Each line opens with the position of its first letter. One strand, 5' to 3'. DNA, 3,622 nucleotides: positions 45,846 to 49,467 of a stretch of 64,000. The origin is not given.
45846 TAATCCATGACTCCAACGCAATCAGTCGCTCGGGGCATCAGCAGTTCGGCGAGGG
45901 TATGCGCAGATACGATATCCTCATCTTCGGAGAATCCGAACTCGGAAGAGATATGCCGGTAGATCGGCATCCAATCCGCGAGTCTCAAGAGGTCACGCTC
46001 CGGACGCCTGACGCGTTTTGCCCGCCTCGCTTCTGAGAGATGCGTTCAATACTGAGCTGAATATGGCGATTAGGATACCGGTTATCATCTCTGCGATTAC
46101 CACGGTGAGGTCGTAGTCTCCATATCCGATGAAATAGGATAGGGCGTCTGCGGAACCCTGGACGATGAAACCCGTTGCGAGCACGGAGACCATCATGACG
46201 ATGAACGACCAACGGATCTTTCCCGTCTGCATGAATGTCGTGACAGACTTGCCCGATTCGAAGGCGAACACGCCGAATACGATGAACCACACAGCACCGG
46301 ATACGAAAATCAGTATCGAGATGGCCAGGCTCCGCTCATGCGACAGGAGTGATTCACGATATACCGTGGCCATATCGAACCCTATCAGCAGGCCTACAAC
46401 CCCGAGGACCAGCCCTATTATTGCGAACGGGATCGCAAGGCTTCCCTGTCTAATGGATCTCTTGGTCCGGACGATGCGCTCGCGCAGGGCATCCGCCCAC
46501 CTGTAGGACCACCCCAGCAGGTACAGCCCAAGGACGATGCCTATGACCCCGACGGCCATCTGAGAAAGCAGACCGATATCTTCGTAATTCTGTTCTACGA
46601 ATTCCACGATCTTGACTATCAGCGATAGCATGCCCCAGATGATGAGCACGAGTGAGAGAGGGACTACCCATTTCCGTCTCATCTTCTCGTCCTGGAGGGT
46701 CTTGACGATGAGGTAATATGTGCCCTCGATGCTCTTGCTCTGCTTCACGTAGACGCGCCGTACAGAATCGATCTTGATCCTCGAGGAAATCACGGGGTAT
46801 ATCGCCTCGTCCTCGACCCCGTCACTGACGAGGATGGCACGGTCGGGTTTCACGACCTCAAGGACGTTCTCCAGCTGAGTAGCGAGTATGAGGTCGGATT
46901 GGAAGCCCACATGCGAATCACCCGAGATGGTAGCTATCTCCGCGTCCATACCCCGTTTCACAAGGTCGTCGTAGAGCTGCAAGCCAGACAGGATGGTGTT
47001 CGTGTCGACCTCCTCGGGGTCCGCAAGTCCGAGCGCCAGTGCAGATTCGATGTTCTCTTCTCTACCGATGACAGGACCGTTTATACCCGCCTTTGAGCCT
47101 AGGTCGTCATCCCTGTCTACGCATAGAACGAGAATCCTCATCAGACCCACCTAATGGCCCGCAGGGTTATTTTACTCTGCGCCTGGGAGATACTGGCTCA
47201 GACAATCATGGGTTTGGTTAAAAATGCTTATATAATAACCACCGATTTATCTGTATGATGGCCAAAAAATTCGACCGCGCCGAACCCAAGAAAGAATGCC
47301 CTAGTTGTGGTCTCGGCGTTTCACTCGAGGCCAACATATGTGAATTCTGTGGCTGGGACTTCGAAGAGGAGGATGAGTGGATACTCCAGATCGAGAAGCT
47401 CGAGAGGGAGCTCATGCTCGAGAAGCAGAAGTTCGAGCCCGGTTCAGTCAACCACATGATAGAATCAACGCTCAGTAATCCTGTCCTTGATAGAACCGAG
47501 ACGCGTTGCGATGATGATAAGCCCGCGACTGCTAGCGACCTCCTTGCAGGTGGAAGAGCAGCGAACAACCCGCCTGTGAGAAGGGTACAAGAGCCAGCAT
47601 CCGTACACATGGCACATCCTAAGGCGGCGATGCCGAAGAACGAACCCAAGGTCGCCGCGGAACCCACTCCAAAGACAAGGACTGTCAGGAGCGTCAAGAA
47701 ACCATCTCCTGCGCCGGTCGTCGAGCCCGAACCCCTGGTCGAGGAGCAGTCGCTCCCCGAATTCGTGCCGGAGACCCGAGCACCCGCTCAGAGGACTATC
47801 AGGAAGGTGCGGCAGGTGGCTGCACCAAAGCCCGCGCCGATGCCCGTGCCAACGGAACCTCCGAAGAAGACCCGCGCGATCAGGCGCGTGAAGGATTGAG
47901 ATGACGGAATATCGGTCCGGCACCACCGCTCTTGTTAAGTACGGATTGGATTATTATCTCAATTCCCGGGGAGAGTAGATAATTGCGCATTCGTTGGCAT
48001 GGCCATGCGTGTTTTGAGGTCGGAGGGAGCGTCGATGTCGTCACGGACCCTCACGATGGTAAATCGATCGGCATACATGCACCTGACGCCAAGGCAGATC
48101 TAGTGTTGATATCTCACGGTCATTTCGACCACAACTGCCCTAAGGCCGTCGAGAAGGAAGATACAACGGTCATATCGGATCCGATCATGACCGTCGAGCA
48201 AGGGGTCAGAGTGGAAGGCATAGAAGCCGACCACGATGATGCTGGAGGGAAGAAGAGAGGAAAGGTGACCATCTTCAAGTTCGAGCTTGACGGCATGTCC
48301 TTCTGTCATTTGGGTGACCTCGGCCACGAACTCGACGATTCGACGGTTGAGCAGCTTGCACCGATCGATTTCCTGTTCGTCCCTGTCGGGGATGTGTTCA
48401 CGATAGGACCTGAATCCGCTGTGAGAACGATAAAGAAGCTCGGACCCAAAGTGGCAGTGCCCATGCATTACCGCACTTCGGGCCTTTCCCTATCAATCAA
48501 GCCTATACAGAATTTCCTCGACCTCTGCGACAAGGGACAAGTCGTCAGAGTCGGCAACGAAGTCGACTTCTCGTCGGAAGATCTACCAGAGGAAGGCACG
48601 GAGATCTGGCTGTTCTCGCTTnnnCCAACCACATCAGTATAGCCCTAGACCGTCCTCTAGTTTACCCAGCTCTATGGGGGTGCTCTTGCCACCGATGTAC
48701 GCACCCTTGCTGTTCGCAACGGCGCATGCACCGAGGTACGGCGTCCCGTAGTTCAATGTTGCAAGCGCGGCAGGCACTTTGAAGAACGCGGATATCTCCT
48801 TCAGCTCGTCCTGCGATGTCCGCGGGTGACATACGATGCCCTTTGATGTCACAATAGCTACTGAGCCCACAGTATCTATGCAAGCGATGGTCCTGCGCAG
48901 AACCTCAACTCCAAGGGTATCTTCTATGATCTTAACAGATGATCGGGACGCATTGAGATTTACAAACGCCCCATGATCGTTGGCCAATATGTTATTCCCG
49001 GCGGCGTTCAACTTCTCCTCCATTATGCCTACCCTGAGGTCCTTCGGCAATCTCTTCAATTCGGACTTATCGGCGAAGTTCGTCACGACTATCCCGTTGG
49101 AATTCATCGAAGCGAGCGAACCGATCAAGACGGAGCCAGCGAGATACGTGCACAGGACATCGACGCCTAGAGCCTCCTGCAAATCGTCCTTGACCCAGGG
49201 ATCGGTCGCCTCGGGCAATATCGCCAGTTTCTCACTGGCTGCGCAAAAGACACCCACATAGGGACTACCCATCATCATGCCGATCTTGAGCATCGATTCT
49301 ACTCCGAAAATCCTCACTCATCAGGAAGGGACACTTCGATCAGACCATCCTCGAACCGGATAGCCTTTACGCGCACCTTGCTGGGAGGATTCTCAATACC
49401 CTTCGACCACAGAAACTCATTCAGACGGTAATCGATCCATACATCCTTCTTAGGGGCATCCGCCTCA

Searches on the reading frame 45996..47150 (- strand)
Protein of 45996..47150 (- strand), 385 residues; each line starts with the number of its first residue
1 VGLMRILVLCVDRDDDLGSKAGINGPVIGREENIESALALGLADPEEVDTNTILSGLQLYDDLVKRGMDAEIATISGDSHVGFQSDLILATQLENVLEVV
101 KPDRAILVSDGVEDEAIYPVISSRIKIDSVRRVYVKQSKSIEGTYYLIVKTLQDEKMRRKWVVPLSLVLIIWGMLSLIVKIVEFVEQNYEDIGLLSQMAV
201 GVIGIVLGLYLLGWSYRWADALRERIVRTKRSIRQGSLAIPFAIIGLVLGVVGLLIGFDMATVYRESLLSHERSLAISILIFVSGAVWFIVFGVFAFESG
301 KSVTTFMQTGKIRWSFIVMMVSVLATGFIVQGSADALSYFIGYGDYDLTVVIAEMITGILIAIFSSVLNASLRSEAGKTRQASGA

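Call 39: search_protein_families(library=pfam, proteins=[window:45996-47150:-], max_evalue=0.001)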
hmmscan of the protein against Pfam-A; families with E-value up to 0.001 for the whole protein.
window:45996-47150:- (385 aa): 1 family
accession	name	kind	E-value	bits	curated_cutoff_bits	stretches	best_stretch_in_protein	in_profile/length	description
PF04123.18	DUF373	-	2.4e-93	313.6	28.3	1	5-363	1-335/335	Domain of unknown function (DUF373)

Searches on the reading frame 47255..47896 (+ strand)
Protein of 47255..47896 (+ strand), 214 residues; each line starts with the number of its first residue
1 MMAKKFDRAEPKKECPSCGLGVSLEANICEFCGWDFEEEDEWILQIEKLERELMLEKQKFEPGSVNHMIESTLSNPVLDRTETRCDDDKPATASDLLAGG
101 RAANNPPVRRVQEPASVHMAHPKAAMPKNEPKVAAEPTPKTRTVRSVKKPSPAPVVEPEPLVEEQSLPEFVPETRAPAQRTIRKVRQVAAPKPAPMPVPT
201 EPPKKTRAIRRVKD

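Call 39: search_protein_families(library=pfam, proteins=[window:47255-47896:+], max_evalue=0.001)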
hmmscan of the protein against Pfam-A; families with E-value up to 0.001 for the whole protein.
window:47255-47896:+ (214 aa): 1 family
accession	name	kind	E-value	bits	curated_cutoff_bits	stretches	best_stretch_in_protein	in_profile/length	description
PF10571.15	UPF0547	-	6.6e-06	26.6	29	1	13-38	1-26/26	Uncharacterised protein family UPF0547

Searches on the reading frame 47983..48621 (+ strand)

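Call 39: search_protein_families(library=pfam, proteins=[window:47983-48621:+], max_evalue=0.001)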
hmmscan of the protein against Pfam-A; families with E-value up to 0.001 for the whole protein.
window:47983-48621:+ (213 aa): 2 families
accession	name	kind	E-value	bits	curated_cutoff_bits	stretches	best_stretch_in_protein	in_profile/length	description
PF13483.12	Lactamase_B_3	-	2.7e-44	151.4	24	1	2-162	1-160/160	Beta-lactamase superfamily domain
PF12706.13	Lactamase_B_2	-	6.9e-14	52.3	27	1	70-163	97-200/200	Beta-lactamase superfamily domain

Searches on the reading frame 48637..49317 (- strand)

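Call 39: search_protein_families(library=pfam, proteins=[window:48637-49317:-], max_evalue=0.001)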
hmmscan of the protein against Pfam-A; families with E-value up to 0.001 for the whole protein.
window:48637-49317:- (227 aa): 1 family
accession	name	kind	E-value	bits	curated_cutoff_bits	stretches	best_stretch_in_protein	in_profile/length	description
PF01912.23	eIF-6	-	8.3e-63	211.8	25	1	16-206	5-197/197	eIF-6 family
